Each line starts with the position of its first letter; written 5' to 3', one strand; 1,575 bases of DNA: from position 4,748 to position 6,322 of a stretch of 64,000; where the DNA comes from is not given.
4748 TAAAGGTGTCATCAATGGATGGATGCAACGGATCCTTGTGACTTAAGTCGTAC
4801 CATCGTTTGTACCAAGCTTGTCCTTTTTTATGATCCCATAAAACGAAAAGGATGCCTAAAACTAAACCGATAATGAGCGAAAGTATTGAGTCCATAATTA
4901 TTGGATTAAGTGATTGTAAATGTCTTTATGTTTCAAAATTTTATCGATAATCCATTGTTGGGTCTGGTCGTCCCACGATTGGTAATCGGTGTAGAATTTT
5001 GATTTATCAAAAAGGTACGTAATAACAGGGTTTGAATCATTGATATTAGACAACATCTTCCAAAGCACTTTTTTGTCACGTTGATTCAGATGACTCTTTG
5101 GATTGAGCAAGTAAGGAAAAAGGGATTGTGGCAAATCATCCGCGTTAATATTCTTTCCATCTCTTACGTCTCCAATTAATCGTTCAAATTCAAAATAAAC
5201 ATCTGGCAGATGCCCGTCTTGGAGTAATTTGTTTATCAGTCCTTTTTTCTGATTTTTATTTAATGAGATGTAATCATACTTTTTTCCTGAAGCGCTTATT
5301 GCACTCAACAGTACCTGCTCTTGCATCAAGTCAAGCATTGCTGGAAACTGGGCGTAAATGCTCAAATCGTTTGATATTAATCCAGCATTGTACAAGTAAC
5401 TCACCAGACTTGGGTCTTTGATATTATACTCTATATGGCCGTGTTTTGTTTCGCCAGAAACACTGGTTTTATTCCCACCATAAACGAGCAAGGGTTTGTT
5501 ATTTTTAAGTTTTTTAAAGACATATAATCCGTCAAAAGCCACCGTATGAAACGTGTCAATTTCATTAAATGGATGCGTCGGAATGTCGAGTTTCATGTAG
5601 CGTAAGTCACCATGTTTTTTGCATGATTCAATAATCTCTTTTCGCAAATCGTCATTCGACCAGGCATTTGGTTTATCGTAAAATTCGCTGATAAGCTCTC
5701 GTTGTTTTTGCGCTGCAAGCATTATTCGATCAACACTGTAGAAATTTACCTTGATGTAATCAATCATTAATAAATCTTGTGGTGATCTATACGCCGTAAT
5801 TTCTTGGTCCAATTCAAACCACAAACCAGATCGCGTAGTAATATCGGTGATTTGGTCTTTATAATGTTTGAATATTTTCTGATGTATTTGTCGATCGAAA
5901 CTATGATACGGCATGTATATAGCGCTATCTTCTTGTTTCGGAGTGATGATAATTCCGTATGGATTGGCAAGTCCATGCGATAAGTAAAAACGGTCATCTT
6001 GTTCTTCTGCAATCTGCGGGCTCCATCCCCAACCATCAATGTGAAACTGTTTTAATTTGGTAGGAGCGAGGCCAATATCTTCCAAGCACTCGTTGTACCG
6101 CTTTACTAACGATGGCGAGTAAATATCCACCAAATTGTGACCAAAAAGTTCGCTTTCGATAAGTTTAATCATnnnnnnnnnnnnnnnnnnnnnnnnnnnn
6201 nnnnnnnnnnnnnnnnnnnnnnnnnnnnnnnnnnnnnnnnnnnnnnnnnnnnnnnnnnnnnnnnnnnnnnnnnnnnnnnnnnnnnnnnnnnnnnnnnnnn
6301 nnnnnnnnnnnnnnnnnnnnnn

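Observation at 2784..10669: Uncharacterised six-gene operon (coiled-coil protein, two unknown proteins, AAA ATPase, two membrane proteins) in a defence-island-like context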

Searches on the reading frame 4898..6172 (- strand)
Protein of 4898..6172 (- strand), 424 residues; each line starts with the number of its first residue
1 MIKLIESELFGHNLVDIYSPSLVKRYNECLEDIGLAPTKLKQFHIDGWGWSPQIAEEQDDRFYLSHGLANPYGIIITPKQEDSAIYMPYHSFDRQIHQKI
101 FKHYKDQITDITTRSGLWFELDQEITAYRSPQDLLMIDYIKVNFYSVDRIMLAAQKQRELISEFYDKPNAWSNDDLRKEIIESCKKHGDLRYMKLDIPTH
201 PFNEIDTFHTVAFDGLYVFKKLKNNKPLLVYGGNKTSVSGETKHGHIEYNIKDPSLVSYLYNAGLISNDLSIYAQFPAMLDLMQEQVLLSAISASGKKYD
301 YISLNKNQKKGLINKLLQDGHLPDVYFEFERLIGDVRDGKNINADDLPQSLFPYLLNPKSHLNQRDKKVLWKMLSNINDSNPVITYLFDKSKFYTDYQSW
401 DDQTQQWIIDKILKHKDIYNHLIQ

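Call 3: search_protein_families(library=pfam, proteins=[window:4898-6172:-], max_evalue=0.1)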
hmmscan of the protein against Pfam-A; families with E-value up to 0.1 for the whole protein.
window:4898-6172:- (424 aa): 1 family
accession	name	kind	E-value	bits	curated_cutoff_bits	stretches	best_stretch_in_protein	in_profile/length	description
PF20343.3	DUF6638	-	2.2e-36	126.1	27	1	10-412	2-393/439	Family of unknown function (DUF6638)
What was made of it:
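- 4898..6172 (-): g4: 424-aa DUF6638 protein. Its start overlaps the g3 stop by 8 nt. PF20343 E 2.2e-36 (call 3).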

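Call 4: search_protein_families(library=ncbifam, proteins=[window:4898-6172:-], max_evalue=0.1)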
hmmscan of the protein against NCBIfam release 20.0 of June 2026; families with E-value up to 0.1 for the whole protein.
window:4898-6172:- (424 aa): 0 families

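Call 5: search_protein_families(library=padloc, proteins=[window:4898-6172:-], max_evalue=0.1)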
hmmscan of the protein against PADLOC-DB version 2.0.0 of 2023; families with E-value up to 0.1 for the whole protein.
window:4898-6172:- (424 aa): 1 family
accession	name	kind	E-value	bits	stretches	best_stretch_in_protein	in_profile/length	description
PDLC04995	PDC-S32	-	0.00091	16.7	1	83-147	117-181/301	-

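Call 10: search_solved_structures(query=window:4898-6172:-, max_evalue=1)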
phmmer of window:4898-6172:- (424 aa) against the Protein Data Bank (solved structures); distinct sequences matched with E-value up to 1: 0.

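Call 11: find_homologous_proteins(query=window:4898-6172:-, max_evalue=0.001)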
Query window:4898-6172:- (424 aa): 80 proteins with E <= 0.001 among 3464 candidates.
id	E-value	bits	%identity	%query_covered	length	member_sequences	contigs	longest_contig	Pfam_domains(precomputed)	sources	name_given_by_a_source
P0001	2.0e-288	974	100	100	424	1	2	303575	PF20343.3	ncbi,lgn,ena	-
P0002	7.6e-207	706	69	100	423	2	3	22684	PF20343.3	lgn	-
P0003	4.8e-203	693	67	100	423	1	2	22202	PF20343.3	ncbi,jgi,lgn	ncbi:MAG: hypothetical protein ACI9JN_001110 [Bacteroidia bacterium]|jgi:hypothetical protein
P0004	2.8e-202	691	68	100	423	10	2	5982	PF20343.3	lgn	-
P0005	1.2e-199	682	66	100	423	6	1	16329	PF20343.3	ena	-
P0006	1.9e-191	655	65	100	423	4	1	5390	PF20343.3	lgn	-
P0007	8.8e-190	649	64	100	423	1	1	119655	PF20343.3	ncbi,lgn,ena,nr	ncbi:MAG: hypothetical protein JJ975_01445 [Bacteroidia bacterium]|nr:hypothetical protein [Bacteroi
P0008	8.9e-181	620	61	100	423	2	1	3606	PF20343.3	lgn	-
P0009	5.3e-172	591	58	100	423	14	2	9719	PF20343.3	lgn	-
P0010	7.2e-169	580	58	100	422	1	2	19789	PF20343.3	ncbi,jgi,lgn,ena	-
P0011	1.8e-168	579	57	100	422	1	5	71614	PF20343.3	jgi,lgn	jgi:hypothetical protein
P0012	3.2e-168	578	57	100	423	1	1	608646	PF20343.3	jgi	jgi:hypothetical protein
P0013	4.3e-165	568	59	99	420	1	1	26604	PF20343.3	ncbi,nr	ncbi:MAG: hypothetical protein HKP14_03135, partial [Bacteroidia bacterium]|nr:hypothetical protein 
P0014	1.9e-163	563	57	100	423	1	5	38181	PF20343.3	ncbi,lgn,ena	-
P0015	1.5e-159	550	56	100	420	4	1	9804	PF20343.3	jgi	jgi:hypothetical protein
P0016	1.3e-158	547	56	100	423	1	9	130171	PF20343.3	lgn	-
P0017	1.3e-157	543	56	100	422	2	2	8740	PF20343.3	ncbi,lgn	ncbi:MAG: DUF6638 family protein [Bacteroidia bacterium]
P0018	1.2e-155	537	56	100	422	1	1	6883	PF20343.3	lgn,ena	-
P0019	1.0e-151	524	57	95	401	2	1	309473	PF20343.3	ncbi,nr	ncbi:MAG: hypothetical protein COA58_08090 [Bacteroidetes bacterium]|nr:MAG: hypothetical protein CO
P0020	2.7e-139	483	57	86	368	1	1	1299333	PF20343.3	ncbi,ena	-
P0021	1.7e-135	471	50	100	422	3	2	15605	PF20343.3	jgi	-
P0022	5.1e-135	469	49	100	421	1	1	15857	PF20343.3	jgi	jgi:Family of unknown function (DUF6638)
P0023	1.0e-134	468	47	100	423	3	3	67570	PF20343.3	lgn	-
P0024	3.4e-129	450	46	100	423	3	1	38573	PF20343.3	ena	-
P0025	7.4e-128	445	45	100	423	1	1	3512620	PF20343.3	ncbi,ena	-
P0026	1.3e-127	445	47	100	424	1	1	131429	PF20343.3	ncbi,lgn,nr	ncbi:hypothetical protein GYB22_05555 [bacterium]|nr:hypothetical protein [bacterium]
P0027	1.5e-127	444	48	100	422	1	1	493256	PF20343.3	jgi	-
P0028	1.6e-127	444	47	100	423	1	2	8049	PF20343.3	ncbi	-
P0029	2.4e-127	444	45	100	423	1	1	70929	PF20343.3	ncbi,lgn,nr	ncbi:MAG: hypothetical protein K9J17_13460 [Flavobacteriales bacterium]|nr:hypothetical protein [Fla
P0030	2.1e-126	441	48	100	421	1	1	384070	PF20343.3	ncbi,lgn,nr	ncbi:MAG: hypothetical protein GC181_09755 [Bacteroidetes bacterium]|nr:hypothetical protein [Bacter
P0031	4.5e-126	439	49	100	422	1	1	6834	PF20343.3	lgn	-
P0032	1.1e-124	435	45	100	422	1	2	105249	PF20343.3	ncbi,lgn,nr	ncbi:MAG: hypothetical protein GC178_01575 [Flavobacteriales bacterium]|nr:hypothetical protein [Fla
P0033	4.7e-124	433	45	100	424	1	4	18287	PF20343.3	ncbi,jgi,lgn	ncbi:MAG: hypothetical protein ACI8ZN_001456 [Bacteroidia bacterium]|jgi:hypothetical protein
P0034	2.4e-123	431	44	100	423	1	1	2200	PF20343.3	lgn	-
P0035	2.4e-121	424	44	100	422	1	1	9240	PF20343.3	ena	-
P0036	1.3e-120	422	43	100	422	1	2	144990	PF20343.3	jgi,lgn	jgi:hypothetical protein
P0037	1.4e-119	418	45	100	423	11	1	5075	PF20343.3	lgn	-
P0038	3.6e-119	417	44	97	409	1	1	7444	PF20343.3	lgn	-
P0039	1.5e-117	411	43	100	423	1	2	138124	PF20343.3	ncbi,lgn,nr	ncbi:MAG: hypothetical protein JNL43_11120 [Flavobacteriales bacterium]|nr:hypothetical protein [Fla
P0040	1.8e-117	411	45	100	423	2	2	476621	PF20343.3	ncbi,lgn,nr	ncbi:MAG: hypothetical protein H6608_03285 [Flavobacteriales bacterium]|nr:hypothetical protein [Bac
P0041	6.6e-117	409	45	100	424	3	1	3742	PF20343.3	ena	-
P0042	1.6e-116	408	44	100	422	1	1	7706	PF20343.3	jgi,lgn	jgi:hypothetical protein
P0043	4.0e-115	403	44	100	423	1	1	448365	PF20343.3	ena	-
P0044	4.6e-115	403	43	100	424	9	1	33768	PF20343.3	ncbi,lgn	-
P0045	3.9e-114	400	44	100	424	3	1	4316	PF20343.3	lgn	-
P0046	1.5e-113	398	43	99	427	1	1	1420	PF20343.3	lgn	-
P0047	5.0e-112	393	59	68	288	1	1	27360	PF20343.3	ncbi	-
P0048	6.9e-112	393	42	100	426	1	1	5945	PF20343.3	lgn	-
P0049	8.2e-111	389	44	100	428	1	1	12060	PF20343.3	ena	-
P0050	1.1e-109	385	43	98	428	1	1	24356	PF20343.3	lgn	-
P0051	4.7e-109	383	44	98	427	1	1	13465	PF20343.3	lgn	-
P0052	1.1e-107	379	43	94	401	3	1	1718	PF20343.3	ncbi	-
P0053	6.7e-107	376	43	96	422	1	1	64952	PF20343.3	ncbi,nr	ncbi:MAG: hypothetical protein HKN92_02675 [Chitinophagales bacterium]|nr:hypothetical protein [Chit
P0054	3.6e-106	374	43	96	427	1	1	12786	PF20343.3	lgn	-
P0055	2.4e-105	371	42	98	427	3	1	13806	PF20343.3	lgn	-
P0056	5.4e-105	370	41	98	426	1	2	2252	PF20343.3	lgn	-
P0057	8.9e-105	369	50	79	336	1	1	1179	PF20343.3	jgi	jgi:hypothetical protein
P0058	1.4e-103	365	41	98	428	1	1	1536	PF20343.3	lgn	-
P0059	3.6e-102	361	42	98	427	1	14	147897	PF20343.3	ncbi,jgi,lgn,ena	-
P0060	1.0e-100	356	40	98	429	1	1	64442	PF20343.3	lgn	-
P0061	3.6e-100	354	39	100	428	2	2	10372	PF20343.3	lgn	-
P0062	3.9e-100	354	38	100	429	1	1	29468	PF20343.3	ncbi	-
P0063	4.6e-100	354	40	99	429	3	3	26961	PF20343.3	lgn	-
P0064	4.4e-99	351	40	98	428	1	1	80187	PF20343.3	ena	-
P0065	5.6e-99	350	41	98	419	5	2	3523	PF20343.3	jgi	jgi:hypothetical protein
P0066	2.1e-98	348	41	98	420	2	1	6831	PF20343.3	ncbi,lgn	ncbi:MAG: hypothetical protein ACI959_001000 [Limisphaerales bacterium]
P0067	5.1e-97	344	40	98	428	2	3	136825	PF20343.3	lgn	-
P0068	4.4e-91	324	41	91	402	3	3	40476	PF20343.3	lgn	-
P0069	7.3e-90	320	39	95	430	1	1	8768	PF20343.3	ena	-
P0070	2.5e-88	315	39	97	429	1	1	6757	PF20343.3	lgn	-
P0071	2.9e-88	315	37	96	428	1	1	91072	PF20343.3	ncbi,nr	ncbi:MAG: hypothetical protein HKN39_07445 [Flavobacteriales bacterium]|nr:hypothetical protein [Fla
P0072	1.5e-87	313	38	97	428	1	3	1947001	PF20343.3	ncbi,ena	-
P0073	4.3e-87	311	39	95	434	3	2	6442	PF20343.3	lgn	-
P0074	8.7e-87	310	38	96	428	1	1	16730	PF20343.3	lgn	-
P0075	7.1e-82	294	37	97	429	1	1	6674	PF20343.3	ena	-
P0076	1.4e-76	276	35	98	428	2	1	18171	PF20343.3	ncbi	ncbi:MAG: DUF6638 family protein [Candidatus Buchananbacteria bacterium]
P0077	6.4e-65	238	33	94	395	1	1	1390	PF20343.3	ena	-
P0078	6.2e-63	231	32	98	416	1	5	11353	PF20343.3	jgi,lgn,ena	-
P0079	4.8e-54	202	32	98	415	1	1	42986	PF20343.3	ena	-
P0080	6.7e-54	202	32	98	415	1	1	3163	PF20343.3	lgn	-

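Call 12: find_encoding_contigs(protein=P0025, flank=10000, max_places=2)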
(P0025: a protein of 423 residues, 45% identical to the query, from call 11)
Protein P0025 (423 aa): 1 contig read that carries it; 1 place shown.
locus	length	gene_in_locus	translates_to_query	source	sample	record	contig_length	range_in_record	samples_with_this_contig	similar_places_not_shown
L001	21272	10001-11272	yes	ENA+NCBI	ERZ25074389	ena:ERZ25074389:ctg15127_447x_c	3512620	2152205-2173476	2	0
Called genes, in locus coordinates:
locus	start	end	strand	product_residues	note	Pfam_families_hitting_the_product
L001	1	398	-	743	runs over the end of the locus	PF00916:Sulfate_transp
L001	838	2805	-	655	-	PF24885:TPR_NPHP3 (faint), PF07719:TPR_2 (faint), PF13181:TPR_8 (faint), PF13424:TPR_12, PF00515:TPR_1, PF13424:TPR_12, PF00515:TPR_1 (weak), PF00211:Guanylate_cyc, +2 more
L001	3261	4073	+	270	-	-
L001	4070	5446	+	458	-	PF02040:ArsB, PF03600:CitMHS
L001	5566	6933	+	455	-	-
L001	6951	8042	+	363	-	-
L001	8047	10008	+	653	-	PF00004:AAA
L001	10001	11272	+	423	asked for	PF20343:DUF6638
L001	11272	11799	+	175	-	-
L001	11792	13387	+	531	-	-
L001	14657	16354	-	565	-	PF00732:GMC_oxred_N, PF05199:GMC_oxred_C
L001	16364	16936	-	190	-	PF13618:Gluconate_2-dh3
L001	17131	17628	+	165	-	PF00034:Cytochrom_C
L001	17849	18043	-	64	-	-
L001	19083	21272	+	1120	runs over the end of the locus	-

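Call 13: find_encoding_contigs(protein=P0072, flank=10000, max_places=2)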
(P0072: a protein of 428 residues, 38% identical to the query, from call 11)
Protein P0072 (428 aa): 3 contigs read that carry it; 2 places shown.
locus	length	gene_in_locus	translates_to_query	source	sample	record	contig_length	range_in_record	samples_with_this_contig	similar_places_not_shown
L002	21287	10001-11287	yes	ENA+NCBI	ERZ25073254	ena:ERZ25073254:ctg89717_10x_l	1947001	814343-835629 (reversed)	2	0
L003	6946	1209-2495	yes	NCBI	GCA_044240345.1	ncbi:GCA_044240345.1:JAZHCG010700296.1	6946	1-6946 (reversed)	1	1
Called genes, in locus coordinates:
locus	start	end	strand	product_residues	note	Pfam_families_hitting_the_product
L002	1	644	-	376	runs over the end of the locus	PF13808:DDE_Tnp_1_assoc, PF01609:DDE_Tnp_1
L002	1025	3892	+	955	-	PF00133:tRNA-synt_1, PF09334:tRNA-synt_1g, PF13603:tRNA-synt_1_2, PF08264:Anticodon_1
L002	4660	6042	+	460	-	-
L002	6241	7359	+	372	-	-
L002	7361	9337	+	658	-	PF00004:AAA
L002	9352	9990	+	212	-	-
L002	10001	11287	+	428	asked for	PF20343:DUF6638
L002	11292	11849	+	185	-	-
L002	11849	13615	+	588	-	-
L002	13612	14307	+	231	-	-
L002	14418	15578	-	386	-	PF18911:PKD_4, PF00801:PKD (weak), PF18911:PKD_4, PF18962:Por_Secre_tail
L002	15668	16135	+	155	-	PF13551:HTH_29, PF13565:HTH_32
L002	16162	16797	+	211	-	PF13358:DDE_3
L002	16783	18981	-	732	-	PF13570:Beta-prop_ACSF4 (faint), PF13360:PQQ_2 (faint)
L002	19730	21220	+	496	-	PF07719:TPR_2 (faint), PF13374:TPR_10 (faint), PF13432:TPR_16 (faint), PF00515:TPR_1 (faint), PF13176:TPR_7 (faint), PF13181:TPR_8 (faint), PF13424:TPR_12, PF00196:GerE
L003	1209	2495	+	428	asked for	PF20343:DUF6638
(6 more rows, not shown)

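Call 14: find_encoding_contigs(protein=P0079, flank=10000, max_places=2)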
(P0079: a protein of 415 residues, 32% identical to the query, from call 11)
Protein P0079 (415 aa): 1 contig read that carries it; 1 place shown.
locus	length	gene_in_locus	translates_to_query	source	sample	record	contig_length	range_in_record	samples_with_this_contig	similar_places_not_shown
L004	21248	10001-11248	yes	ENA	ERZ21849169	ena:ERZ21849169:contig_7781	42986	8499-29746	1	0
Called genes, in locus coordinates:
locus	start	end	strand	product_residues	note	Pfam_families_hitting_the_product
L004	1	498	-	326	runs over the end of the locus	PF00106:adh_short (faint), PF01073:3Beta_HSD, PF01370:Epimerase, PF02719:Polysacc_synt_2, PF04321:RmlD_sub_bind (weak), PF07993:NAD_binding_4 (faint), PF16363:GDP_Man_Dehyd, PF13460:NAD_binding_10 (weak)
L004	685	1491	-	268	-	PF00459:Inositol_P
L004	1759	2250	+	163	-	PF00210:Ferritin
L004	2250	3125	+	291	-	-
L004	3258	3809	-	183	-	PF01553:Acyltransferase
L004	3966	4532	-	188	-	PF13548:DUF4126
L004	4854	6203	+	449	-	-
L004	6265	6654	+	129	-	-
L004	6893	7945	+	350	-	-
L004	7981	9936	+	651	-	PF00004:AAA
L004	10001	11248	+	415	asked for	PF20343:DUF6638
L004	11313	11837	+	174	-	-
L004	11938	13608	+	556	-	-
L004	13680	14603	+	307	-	PF01040:UbiA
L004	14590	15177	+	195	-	PF02545:Maf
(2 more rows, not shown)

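Call 17: find_related_loci(query=A1, collection=genome_contigs, flank=10000)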
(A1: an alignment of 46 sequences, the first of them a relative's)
Query A1 (424 aa) in genome_contigs; peptide patterns used: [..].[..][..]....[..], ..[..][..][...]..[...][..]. (x = any residue, [..] = any of these).
329 stretches matched a pattern; 315 encode a relative of the query (tblastn E <= 1e-3); the best 80 are kept; 80 distinct loci.
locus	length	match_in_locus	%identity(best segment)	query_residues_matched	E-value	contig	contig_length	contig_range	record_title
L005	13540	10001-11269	67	1-423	0e+0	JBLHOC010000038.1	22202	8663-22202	MAG: Bacteroidia bacterium isolate 3300055726_19 Ga0535650_0003082, whole genome shotgun sequence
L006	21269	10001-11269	67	1-423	0e+0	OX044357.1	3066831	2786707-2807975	MAG: uncultured Bacteroidia bacterium isolate B_MB356 genome assembly, chromosome: B_MB356_contig-1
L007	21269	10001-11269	64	1-423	0e+0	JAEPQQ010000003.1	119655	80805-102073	MAG: Bacteroidia bacterium isolate HXMU1429-3 NODE_3_length_119655_cov_4.341300, whole genome shotgun sequence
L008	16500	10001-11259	65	1-423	1e-179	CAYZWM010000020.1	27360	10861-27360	MAG TPA_asm: uncultured Chitinophagaceae bacterium isolate SRP215229_co1_39 genome assembly, contig: NODE_932_length_273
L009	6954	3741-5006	58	1-424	6e-176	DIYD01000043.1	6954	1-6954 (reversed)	MAG TPA_asm: Bacteroidetes bacterium UBA6063 UBA6063_contig_1865, whole genome shotgun sequence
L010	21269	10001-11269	68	1-423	0e+0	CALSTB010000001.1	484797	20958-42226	MAG: uncultured Bacteroidia bacterium isolate AE_MB266 genome assembly, contig: contig_15963_AE_MB266, whole genome shot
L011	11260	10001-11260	59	1-420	8e-171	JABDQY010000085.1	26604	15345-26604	MAG: Bacteroidia bacterium isolate Site_C15 k127_826837, whole genome shotgun sequence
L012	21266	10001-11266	58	1-423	2e-166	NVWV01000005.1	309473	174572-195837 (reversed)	MAG: Bacteroidetes bacterium isolate NORP28 Contig_source1382A_37, whole genome shotgun sequence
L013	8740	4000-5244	56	1-416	6e-161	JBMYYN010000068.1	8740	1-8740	MAG: Bacteroidia bacterium isolate ME_XS_2208_bin_33 ME_XS_2208_bin_33_68, whole genome shotgun sequence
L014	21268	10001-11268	57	1-423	3e-144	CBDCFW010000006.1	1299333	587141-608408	MAG: Bacteroidia bacterium isolate 7f9a9047-ce31-4f51-b465-151de501cfc3 genome assembly, contig: contig_6, whole genome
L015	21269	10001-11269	47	1-424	1e-134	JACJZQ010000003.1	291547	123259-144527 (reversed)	MAG: Flavobacteriales bacterium isolate HK-STAS-BACT-68 HK-STAS-BACT-68_3, whole genome shotgun sequence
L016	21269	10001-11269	47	1-423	2e-133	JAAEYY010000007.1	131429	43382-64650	Bacterium isolate P03SST1bin.8 NODE_95_length_131429_cov_5.52143, whole genome shotgun sequence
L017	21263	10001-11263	48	1-424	7e-133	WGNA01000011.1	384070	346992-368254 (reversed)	MAG: Bacteroidetes bacterium isolate RI_134 c_000000094133, whole genome shotgun sequence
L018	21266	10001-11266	45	1-423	2e-132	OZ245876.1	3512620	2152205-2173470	MAG: Owenweeksia sp. isolate 3e82fdac-0913-40d1-8532-b6c41af66f5f genome assembly, chromosome: 1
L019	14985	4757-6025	45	1-423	6e-130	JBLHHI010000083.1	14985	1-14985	MAG: Bacteroidia bacterium isolate 3300054976_154 Ga0535667_0006460, whole genome shotgun sequence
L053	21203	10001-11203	38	12-408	3e-87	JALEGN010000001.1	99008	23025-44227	MAG: Candidatus Paceibacterota bacterium isolate CC_bin2 k97_37335, whole genome shotgun sequence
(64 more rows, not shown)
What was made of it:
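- a patchy distribution (315 of 185,579 species genomes matched the Bacteroidota-type search patterns for g4, call 17);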

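Call 28: predict_structure(alignment_id=A1)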
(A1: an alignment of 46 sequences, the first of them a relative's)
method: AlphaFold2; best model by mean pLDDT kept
length: 424 residues; sequences in the alignment: 46
mean_pLDDT: 90.3   pTM: 0.85
mean pLDDT of the five models: 90.3, 89.6, 89.2, 89.1, 88.3
residues with pLDDT >= 90: 273; 70-90: 139; 50-70: 12; < 50: 0
segments of 3 or more residues with pLDDT < 50: none
pLDDT, mean of each block of 10 residues (from residue 1): 82 86 96 96 94 93 90 95 89 93 94 93 88 90 91 87 87 89 86 84 93 93 90 73 80 91 92 91 94 88 90 94 95 92 86 93 94 93 93 90 91 93 90
secondary structure, 60 per line:
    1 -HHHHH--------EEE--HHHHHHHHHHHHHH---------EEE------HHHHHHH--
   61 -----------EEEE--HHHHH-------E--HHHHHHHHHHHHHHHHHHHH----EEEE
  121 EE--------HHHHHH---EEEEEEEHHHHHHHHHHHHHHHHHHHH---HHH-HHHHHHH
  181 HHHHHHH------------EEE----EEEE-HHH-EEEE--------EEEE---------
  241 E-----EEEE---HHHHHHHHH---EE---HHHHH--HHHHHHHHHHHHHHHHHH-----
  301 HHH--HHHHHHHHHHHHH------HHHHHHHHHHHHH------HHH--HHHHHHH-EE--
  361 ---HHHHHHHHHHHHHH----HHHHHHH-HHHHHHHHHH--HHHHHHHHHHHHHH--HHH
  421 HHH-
elements in order: H2-6 E15-17 H20-33 E43-45 H52-58 E72-75 H78-82 H93-112 E117-122 H131-136 E140-146 H147-166 H174-187 E200-202 E207-210 E216-219 E228-231 E247-250 H254-262 H271-275 H278-295 H306-318 H325-337 H349-355 H364-377 H382-388 H390-399 H402-415 H418-423
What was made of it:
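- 4898..6172 (-): AlphaFold2 model pLDDT 90.3, pTM 0.85 (call 28).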

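Call 56: search_protein_families(library=pfam, alignment_id=A8, max_evalue=0.00001)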
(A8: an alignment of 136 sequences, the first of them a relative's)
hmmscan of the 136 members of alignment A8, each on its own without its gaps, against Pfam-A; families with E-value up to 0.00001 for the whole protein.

A. member 1, L001:3261-4070:+ (270 aa): 0 families

B. families by the number of members that match (of 136 scanned): 119 families (the first 25 are shown)
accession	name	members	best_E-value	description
PF18962.6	Por_Secre_tail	3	4.3e-14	Secretion system C-terminal sorting domain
PF00155.27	Aminotran_1_2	2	2.3e-65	Aminotransferase class I and II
PF00005.33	ABC_tran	2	1e-53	ABC transporter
PF03600.22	CitMHS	2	3.3e-52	Citrate transporter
PF13177.12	DNA_pol3_delta2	2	1.7e-35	DNA polymerase III, delta subunit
PF13386.12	DsbD_2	2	5.8e-34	Cytochrome C biogenesis protein transmembrane region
PF05193.26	Peptidase_M16_C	2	2.6e-32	Peptidase M16 inactive domain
PF00929.31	RNase_T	2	2.7e-30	Exonuclease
PF05711.17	TylF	2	9e-29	Macrocin-O-methyltransferase (TylF)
PF01040.23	UbiA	2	5.6e-26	UbiA prenyltransferase family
PF00246.29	Peptidase_M14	2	2.1e-24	Zinc carboxypeptidase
PF07719.23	TPR_2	2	3.9e-21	Tetratricopeptide repeat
PF03061.28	4HBT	2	4.6e-21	Thioesterase superfamily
PF13304.12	AAA_21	2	4.8e-16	AAA domain, putative AbiEii toxin, Type IV TA system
PF22608.2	DNAX_ATPase_lid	2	5.3e-14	DNA polymerase III clamp loader subunit, ATPase lid domain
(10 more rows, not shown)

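Call 57: search_protein_families(library=padloc, alignment_id=A8, max_evalue=0.00001)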
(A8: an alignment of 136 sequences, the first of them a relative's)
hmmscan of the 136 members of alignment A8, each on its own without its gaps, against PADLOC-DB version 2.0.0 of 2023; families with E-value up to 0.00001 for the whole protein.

A. member 1, L001:3261-4070:+ (270 aa): 0 families

B. families by the number of members that match (of 136 scanned): 66 families (the first 25 are shown)
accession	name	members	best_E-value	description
PDLC04135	mad3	2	2.4e-57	mads_3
PDLC01247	DEDDh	2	1.3e-33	"CAS-I,CAS-II,CAS-III,CAS-IV,CAS-V,CAS-VI; associated"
PDLC05028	PDC-S48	2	2.5e-21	-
PDLC04140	mad8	2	5.9e-21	mads_8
PDLC05027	PDC-S48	2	1.6e-20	-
PDLC02980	AriA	2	1e-17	-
PDLC04134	mad2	2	4.3e-12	mads_2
PDLC02914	ATPase-Toprim_I-B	2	1.8e-09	-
PDLC04164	AriA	2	3.9e-09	-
PDLC04892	PDC-S06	2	4.1e-09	-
PDLC02335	AbiLi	2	5.7e-09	AbiLi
PDLC03802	RTasHel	2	5.7e-09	DRT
PDLC00102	GajA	2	3e-07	AAA ATPase domain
PDLC02503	BrxHI|BrxHII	1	1.1e-26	BrxHI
PDLC02864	DpdF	1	7.3e-22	DpdF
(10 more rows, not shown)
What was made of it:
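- Flanks are ordinary and diverse (calls 56, 57).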
